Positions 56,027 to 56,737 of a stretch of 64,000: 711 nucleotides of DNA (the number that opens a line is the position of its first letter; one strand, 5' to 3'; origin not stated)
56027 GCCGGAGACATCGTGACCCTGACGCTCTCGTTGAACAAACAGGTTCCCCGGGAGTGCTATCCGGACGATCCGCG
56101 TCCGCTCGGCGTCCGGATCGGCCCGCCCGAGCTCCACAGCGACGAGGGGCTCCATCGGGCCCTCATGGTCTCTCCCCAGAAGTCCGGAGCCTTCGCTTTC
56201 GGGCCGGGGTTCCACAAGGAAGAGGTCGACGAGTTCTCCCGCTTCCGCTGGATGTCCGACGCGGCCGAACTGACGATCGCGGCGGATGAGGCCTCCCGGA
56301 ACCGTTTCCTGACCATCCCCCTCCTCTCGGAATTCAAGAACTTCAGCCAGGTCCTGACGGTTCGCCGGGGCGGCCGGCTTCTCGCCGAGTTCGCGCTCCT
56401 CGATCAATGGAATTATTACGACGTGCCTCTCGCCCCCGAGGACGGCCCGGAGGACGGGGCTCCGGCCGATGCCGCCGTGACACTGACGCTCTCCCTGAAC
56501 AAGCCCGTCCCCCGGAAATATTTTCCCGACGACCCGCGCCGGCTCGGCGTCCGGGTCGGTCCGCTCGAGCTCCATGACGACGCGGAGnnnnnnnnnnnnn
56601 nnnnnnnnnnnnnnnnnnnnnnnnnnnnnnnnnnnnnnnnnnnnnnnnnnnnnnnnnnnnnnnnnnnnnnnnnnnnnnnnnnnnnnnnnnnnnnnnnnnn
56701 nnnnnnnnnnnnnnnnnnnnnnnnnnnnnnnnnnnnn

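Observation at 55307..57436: Radical SAM enzyme preceded by a tandem triplication of an unrecognised 130-aa module: candidate novel system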

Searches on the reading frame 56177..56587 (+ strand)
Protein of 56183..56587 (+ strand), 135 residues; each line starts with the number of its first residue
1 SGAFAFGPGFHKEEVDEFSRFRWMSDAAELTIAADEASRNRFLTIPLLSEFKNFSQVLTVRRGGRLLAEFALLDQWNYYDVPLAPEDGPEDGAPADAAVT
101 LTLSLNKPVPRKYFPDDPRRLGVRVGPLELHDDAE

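Call 6: search_protein_families(library=pfam, proteins=[window:56183-56587:+], max_evalue=10)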
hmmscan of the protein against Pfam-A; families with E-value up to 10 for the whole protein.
seq(135 aa): 0 families

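Call 21: find_homologous_proteins(query=A2, max_evalue=0.001)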
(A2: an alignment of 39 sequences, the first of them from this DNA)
Query A2 (39 sequences) (136 aa, profile of the alignment): 1 proteins with E <= 0.001 among 2690 candidates.
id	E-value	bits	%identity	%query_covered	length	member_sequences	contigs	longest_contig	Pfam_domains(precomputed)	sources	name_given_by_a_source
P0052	2.8e-42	162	36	18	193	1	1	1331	-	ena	-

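Call 22: search_solved_structures(query=A2, max_evalue=10, show_alignments=2)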
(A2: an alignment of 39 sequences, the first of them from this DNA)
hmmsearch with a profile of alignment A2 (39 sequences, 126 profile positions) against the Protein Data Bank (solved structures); distinct sequences matched with E-value up to 10: 3.
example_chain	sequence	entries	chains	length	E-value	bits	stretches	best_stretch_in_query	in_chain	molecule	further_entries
4qrk_A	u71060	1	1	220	0.83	12.9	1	50-99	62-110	Hypothetical protein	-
6j7c_A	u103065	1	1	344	1.2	12.4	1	63-119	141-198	Proline racemase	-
2lvh_A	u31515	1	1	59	1.8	11.9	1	40-87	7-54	Putative zinc finger protein ORF59a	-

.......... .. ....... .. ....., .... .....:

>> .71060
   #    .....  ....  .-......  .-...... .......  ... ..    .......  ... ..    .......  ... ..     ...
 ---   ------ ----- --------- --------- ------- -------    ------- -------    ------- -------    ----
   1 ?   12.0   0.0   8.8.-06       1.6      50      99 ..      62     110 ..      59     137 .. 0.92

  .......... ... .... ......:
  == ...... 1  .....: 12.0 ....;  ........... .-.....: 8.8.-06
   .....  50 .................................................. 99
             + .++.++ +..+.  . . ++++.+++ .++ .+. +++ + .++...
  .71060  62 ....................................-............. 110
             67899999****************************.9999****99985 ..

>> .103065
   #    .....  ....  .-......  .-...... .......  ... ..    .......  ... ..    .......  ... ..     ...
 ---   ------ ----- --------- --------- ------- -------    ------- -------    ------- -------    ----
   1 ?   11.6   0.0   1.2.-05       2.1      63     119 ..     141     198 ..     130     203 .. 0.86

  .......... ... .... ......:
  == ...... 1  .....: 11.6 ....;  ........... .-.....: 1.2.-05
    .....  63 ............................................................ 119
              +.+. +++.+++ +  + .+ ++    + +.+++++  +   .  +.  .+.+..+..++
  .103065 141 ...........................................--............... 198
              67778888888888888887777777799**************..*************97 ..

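Call 30: search_protein_representatives(alignment_id=A2)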
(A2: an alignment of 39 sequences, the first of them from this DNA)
Query: 39 sequences, 126 profile positions. Proteins with E-value up to 0.001 (for the whole library): 4415; up to 1e-10: 539; up to 1e-30: 43. The best 150 are listed.
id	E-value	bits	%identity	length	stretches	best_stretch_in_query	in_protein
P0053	5.0e-173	582.5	-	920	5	3-126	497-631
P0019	1.2e-134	458.4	-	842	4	4-125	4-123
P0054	2.6e-120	412.1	-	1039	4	6-125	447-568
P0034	2.8e-111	382.9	-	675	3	3-126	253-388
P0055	2.8e-104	360.3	-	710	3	4-126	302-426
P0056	6.9e-87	304.1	-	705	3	6-126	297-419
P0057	6.3e-81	284.8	-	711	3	5-125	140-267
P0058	5.8e-77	272.0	-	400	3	8-126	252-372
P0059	1.0e-74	264.8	-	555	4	3-126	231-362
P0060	1.9e-70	251.0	-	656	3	5-124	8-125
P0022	2.3e-70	250.7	-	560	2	4-125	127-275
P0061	1.4e-66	238.4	-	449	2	1-122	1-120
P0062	1.3e-63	228.9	-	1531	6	9-125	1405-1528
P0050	3.0e-62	224.5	-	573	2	6-125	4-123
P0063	1.5e-60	219.0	-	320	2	2-126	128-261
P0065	2.9e-58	211.6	-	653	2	5-124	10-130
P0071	3.6e-47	175.7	-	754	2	1-125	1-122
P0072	1.3e-46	174.0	-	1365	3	7-125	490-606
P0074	2.3e-44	166.7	-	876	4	5-124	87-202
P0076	6.1e-43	162.1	-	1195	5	8-124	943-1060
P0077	1.4e-41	157.7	-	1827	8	5-123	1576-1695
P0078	4.3e-38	146.4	-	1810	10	5-76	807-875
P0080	6.8e-37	142.5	-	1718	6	5-122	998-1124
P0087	4.4e-31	123.8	-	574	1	4-125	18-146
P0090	1.3e-30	122.2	-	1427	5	5-89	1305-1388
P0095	2.2e-29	118.3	-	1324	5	6-123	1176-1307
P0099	3.6e-28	114.3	-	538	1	6-124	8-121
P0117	5.5e-25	104.1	-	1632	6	25-124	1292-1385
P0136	2.8e-22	95.3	-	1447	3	4-78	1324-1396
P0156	5.2e-21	91.2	-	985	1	5-123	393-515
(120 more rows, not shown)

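Call 32: predict_structure(alignment_id=A2)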
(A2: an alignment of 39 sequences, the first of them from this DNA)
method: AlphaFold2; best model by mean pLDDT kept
length: 136 residues; sequences in the alignment: 39
mean_pLDDT: 93.0   pTM: 0.86
mean pLDDT of the five models: 93.0, 92.8, 92.6, 92.1, 91.8
residues with pLDDT >= 90: 116; 70-90: 12; 50-70: 7; < 50: 1
segments of 3 or more residues with pLDDT < 50: none
pLDDT, mean of each block of 10 residues (from residue 1): 82 95 97 95 97 97 95 98 87 74 98 96 98 92
secondary structure, 60 per line:
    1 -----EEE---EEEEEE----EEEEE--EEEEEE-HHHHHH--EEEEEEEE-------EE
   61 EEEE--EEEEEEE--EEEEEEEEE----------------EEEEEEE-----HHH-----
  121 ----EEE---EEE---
elements in order: E6-8 E12-17 E22-26 E29-34 H36-41 E44-51 E59-64 E67-73 E76-84 E101-107 E125-127 E131-133

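Call 34: search_protein_families(library=pfam, alignment_id=A3, max_evalue=0.001)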
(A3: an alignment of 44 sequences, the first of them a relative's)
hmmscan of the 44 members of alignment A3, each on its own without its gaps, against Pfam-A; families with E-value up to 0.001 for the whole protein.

A. member 1, P0062 (1531 aa): 2 families
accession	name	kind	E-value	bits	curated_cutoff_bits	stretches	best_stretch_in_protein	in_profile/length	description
PF24376.1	DUF7532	-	3.2e-05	24.5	27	0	1221-1253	77-109/122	Family of unknown function (DUF7532)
PF13231.12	PMT_2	-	0.00073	20.2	26.1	1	190-308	8-128/160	Dolichyl-phosphate-mannose-protein mannosyltransferase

B. families by the number of members that match (of 44 scanned): 33 families (the first 25 are shown)
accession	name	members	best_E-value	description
PF13231.12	PMT_2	12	4e-10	Dolichyl-phosphate-mannose-protein mannosyltransferase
PF03901.23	Glyco_transf_22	2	5.3e-46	Alg9-like mannosyltransferase family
PF04055.27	Radical_SAM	2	6.1e-14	Radical SAM superfamily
PF17996.7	CE2_N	2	3.4e-06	Carbohydrate esterase 2 N-terminal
PF00069.31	Pkinase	1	7.1e-47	Protein kinase domain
PF00534.26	Glycos_transf_1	1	3.5e-42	Glycosyl transferases group 1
PF13692.12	Glyco_trans_1_4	1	7.8e-34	Glycosyl transferases group 1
PF07714.23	PK_Tyr_Ser-Thr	1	2.1e-31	Protein tyrosine and serine/threonine kinase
PF13489.12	Methyltransf_23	1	6.2e-21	Methyltransferase domain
PF08241.18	Methyltransf_11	1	3.2e-18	Methyltransferase domain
PF07452.17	CHRD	1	1.8e-17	CHRD domain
PF13439.12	Glyco_transf_4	1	5.5e-15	Glycosyltransferase Family 4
PF13649.12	Methyltransf_25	1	1.7e-14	Methyltransferase domain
PF08242.18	Methyltransf_12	1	1.3e-13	Methyltransferase domain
PF20706.3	GT4-conflict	1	1.3e-12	Family 4 Glycosyltransferase in conflict systems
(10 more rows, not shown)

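Call 35: fold_search(model_id=the predicted structure, library=pdb)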
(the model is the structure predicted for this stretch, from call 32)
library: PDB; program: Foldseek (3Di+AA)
matches with E <= 10: 1124; with E <= 0.001: 14
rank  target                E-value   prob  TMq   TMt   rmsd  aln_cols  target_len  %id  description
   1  9jsk_C                5.9e-04  1.00  0.50  0.19   5.5       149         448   11  Clostridium perfringens iota toxin pore Ib in prepore IV state (released 2025-05-14)
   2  9jsl_D                6.2e-04  1.00  0.47  0.18   5.8       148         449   11  Clostridium perfringens iota toxin pore Ib in prepore V state (released 2025-05-14)
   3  9jsm_E                6.5e-04  1.00  0.49  0.18   5.4       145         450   11  Clostridium perfringens iota toxin pore Ib in prepore VI state (released 2025-05-14)
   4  9jsm_G                6.5e-04  1.00  0.49  0.17   5.6       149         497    9  Clostridium perfringens iota toxin pore Ib in prepore VI state (released 2025-05-14)
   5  9jsm_A                6.5e-04  1.00  0.47  0.18   5.6       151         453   10  Clostridium perfringens iota toxin pore Ib in prepore VI state (released 2025-05-14)
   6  9jsi_D                6.9e-04  1.00  0.54  0.18   4.7       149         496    8  Clostridium perfringens iota toxin pore Ib in prepore II state (released 2025-05-14)
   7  9jsk_B                6.9e-04  1.00  0.49  0.19   5.4       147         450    9  Clostridium perfringens iota toxin pore Ib in prepore IV state (released 2025-05-14)
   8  1w9s_A                8.1e-04  1.00  0.52  0.53   5.2       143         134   11  Structure of a beta-1,3-glucan binding CBM6 from Bacillus halodurans (released 2004-11-03)
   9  9jsh_E                8.1e-04  1.00  0.50  0.17   5.4       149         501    8  Clostridium perfringens iota toxin pore Ib in prepore III state (released 2025-05-14)
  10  2zxq                  9.0e-04  1.00  0.44  0.08   6.7       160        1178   11  Crystal structure of endo-alpha-N-acetylgalactosaminidase from Bifidobacterium longum (EngBF) (released 2009-06-16)
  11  6sh9_B                9.0e-04  1.00  0.44  0.07   6.7       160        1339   11  EngBF DARPin Fusion 4b D12 (released 2019-11-06)
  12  9jsi_E                9.5e-04  1.00  0.48  0.17   5.6       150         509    9  Clostridium perfringens iota toxin pore Ib in prepore II state (released 2025-05-14)
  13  9jsk_A                1.0e-03  1.00  0.52  0.20   5.0       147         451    9  Clostridium perfringens iota toxin pore Ib in prepore IV state (released 2025-05-14)
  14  9jsh_A                1.0e-03  1.00  0.51  0.20   5.0       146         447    8  Clostridium perfringens iota toxin pore Ib in prepore III state (released 2025-05-14)
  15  1uxx_X                1.1e-03  1.00  0.46  0.49   6.9       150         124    7  CBM6ct from Clostridium thermocellum in complex with xylopentaose (released 2004-03-11)
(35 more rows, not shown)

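Call 68: search_protein_families(library=pfam, proteins=[P0156, P0054, P0071, P0074, P0065, P0087, P0099, P0053], max_evalue=0.01)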
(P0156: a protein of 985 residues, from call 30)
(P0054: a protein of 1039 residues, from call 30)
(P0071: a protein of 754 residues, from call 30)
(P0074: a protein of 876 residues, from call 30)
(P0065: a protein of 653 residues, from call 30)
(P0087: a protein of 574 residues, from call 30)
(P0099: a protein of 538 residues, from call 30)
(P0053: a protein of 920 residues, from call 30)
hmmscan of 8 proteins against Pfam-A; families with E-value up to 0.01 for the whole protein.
P0156 (985 aa): 7 families
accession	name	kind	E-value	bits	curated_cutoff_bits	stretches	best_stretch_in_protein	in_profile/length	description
PF00534.26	Glycos_transf_1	-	3.5e-42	144.3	26.4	1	195-353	7-169/172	Glycosyl transferases group 1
PF13692.12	Glyco_trans_1_4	-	7.8e-34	117.4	27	1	202-340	2-140/142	Glycosyl transferases group 1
PF13439.12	Glyco_transf_4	-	5.5e-15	56.2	28.5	1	16-174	3-163/170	Glycosyltransferase Family 4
PF04055.27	Radical_SAM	-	6.1e-14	53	29.5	1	536-700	1-166/166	Radical SAM superfamily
PF20706.3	GT4-conflict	-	1.3e-12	47.9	26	1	198-320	194-323/385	Family 4 Glycosyltransferase in conflict systems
PF13186.11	SPASM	-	8.1e-10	39.3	21.5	1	788-850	1-67/67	Iron-sulfur cluster-binding domain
PF13524.12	Glyco_trans_1_2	-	1.5e-06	28.7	25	1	234-369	16-142/144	Glycosyl transferase-like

P0054 (1039 aa): 1 family
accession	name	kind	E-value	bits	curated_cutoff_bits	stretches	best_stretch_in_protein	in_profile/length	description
PF04055.27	Radical_SAM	-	1.4e-08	35.5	29.5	1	608-740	4-139/166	Radical SAM superfamily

P0071 (754 aa): 0 families

P0074 (876 aa): 1 family
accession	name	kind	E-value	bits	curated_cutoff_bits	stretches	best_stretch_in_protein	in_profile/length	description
PF04055.27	Radical_SAM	-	8.3e-11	42.8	29.5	1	245-404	6-164/166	Radical SAM superfamily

P0065 (653 aa): 2 families
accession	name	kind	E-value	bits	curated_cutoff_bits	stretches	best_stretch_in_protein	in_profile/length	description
PF04055.27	Radical_SAM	-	2.7e-12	47.6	29.5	1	331-459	6-139/166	Radical SAM superfamily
PF13186.11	SPASM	-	3.4e-09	37.3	21.5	1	586-649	1-66/67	Iron-sulfur cluster-binding domain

P0087 (574 aa): 1 family
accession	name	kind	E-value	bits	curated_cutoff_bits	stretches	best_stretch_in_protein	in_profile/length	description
PF04055.27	Radical_SAM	-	1e-10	42.5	29.5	1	186-348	4-165/166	Radical SAM superfamily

P0099 (538 aa): 1 family
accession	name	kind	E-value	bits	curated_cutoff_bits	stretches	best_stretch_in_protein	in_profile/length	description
PF04055.27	Radical_SAM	-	3.8e-10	40.6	29.5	1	164-295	6-140/166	Radical SAM superfamily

P0053 (920 aa): 1 family
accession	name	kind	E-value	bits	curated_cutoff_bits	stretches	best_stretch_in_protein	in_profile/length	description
PF04055.27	Radical_SAM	-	8.4e-10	39.5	29.5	1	670-831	4-164/166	Radical SAM superfamily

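Call 70: find_encoding_contigs(protein=P0156, flank=8000, max_places=3)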
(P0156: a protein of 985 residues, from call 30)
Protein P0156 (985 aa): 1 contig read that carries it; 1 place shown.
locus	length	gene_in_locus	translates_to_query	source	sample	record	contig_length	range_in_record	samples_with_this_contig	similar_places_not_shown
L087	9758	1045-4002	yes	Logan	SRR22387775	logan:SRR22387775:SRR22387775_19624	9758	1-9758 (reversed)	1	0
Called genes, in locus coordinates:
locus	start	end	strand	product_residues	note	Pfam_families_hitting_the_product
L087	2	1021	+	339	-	?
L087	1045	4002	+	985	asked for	PF13439:Glyco_transf_4, PF20706:GT4-conflict, PF00534:Glycos_transf_1, PF13524:Glyco_trans_1_2 (weak), PF13692:Glyco_trans_1_4, PF04055:Radical_SAM, PF13186:SPASM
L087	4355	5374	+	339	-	-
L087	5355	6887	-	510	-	PF04055:Radical_SAM, PF13186:SPASM (weak)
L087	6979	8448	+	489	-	-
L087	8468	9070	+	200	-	-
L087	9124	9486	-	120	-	-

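Call 71: search_protein_families(library=pfam, proteins=[L087:2-1021:+, L087:4355-5374:+, L087:5355-6887:-, L087:6979-8448:+, L087:8468-9070:+, L087:9124-9486:-], max_evalue=0.01)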
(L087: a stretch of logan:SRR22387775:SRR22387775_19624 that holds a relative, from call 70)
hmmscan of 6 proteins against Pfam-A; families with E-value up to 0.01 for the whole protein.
L087:2-1021:+ (339 aa): 0 families

L087:4355-5374:+ (339 aa): 2 families
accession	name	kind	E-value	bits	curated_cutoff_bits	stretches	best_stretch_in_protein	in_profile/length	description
PF00657.28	Lipase_GDSL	-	0.00048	20.8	23.6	1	93-191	1-116/208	GDSL-like Lipase/Acylhydrolase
PF13472.12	Lipase_GDSL_2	-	0.00087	20.3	32.9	1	95-172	1-84/178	GDSL-like Lipase/Acylhydrolase family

L087:5355-6887:- (510 aa): 2 families
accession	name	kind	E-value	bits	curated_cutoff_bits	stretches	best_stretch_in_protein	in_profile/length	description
PF04055.27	Radical_SAM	-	6.9e-11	43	29.5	1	15-142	1-135/166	Radical SAM superfamily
PF13186.11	SPASM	-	6.5e-06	26.8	21.5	1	291-353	1-66/67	Iron-sulfur cluster-binding domain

L087:6979-8448:+ (489 aa): 0 families

L087:8468-9070:+ (200 aa): 1 family
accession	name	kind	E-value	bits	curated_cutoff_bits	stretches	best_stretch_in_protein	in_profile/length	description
PF18483.9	Lectin_L-type_dom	-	5e-05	23.7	78.3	0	125-161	146-182/215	Legume lectin beta-barrel domain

L087:9124-9486:- (120 aa): 0 families

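Call 77: search_protein_families(library=pfam, alignment_id=A7, max_evalue=0.001)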
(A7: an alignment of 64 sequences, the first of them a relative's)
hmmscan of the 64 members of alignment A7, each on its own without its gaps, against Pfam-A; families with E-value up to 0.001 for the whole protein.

A. member 1, P0058 (400 aa): 0 families

B. families by the number of members that match (of 64 scanned): 30 families (the first 25 are shown)
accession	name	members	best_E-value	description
PF13231.12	PMT_2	3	1e-08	Dolichyl-phosphate-mannose-protein mannosyltransferase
PF00884.28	Sulfatase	2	1.4e-15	Sulfatase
PF07009.16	NusG_II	2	4e-07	NusG domain II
PF00534.26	Glycos_transf_1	1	1.7e-37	Glycosyl transferases group 1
PF13692.12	Glyco_trans_1_4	1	3.8e-29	Glycosyl transferases group 1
PF00535.33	Glycos_transf_2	1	4.5e-25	Glycosyl transferase family 2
PF13472.12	Lipase_GDSL_2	1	7.4e-17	GDSL-like Lipase/Acylhydrolase family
PF08241.18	Methyltransf_11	1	2.1e-16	Methyltransferase domain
PF13641.12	Glyco_tranf_2_3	1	4.3e-15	Glycosyltransferase like family 2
PF13649.12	Methyltransf_25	1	5.5e-15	Methyltransferase domain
PF20706.3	GT4-conflict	1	8.1e-14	Family 4 Glycosyltransferase in conflict systems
PF08242.18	Methyltransf_12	1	4.7e-13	Methyltransferase domain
PF13847.12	Methyltransf_31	1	5.7e-12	Methyltransferase domain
PF05050.19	Methyltransf_21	1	7.7e-11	Methyltransferase FkbM domain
PF13489.12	Methyltransf_23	1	1.5e-10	Methyltransferase domain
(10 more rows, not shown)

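Call 81: list_cluster_members(proteins=[P0062, P0072, P0076, P0077, P0078, P0080, P0090, P0095, P0117, P0136])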
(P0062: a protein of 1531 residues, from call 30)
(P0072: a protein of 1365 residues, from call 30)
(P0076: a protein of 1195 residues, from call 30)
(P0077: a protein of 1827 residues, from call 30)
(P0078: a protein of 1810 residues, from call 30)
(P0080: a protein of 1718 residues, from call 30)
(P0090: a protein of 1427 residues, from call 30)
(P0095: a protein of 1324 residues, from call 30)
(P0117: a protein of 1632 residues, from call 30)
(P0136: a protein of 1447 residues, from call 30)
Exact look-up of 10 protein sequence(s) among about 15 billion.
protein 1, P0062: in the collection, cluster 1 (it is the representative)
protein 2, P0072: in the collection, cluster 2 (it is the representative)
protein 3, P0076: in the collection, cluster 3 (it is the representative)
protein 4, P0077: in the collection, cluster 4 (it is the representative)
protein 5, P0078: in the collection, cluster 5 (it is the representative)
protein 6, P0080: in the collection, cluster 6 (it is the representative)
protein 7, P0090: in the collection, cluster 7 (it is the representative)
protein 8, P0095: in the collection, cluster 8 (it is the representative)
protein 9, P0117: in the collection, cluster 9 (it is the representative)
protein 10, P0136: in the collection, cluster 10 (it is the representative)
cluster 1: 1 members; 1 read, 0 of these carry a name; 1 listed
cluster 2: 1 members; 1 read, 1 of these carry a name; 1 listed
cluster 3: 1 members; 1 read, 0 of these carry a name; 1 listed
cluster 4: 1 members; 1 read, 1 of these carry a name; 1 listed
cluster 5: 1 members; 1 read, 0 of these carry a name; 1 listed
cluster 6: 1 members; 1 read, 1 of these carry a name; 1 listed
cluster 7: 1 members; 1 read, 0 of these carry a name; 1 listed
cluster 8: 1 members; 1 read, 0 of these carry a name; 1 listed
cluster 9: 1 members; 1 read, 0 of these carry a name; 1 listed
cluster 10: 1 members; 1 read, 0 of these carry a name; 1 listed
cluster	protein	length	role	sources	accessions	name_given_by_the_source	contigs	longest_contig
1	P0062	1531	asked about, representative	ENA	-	-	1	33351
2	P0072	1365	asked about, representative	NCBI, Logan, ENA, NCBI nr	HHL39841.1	MAG TPA: hypothetical protein ENJ37_04995 [Deltaproteobacteria bacterium] | hypothetical protein [Deltaproteobacteria bacterium]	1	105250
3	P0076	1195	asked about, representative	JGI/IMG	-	-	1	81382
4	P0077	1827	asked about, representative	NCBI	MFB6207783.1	MAG: ArnT family glycosyltransferase [Candidatus Nanohaloarchaea archaeon]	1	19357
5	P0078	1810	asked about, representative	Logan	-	-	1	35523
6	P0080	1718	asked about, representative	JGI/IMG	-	hypothetical protein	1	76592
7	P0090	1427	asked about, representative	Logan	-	-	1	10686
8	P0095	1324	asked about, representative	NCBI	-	-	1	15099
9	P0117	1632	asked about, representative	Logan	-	-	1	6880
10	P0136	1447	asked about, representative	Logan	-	-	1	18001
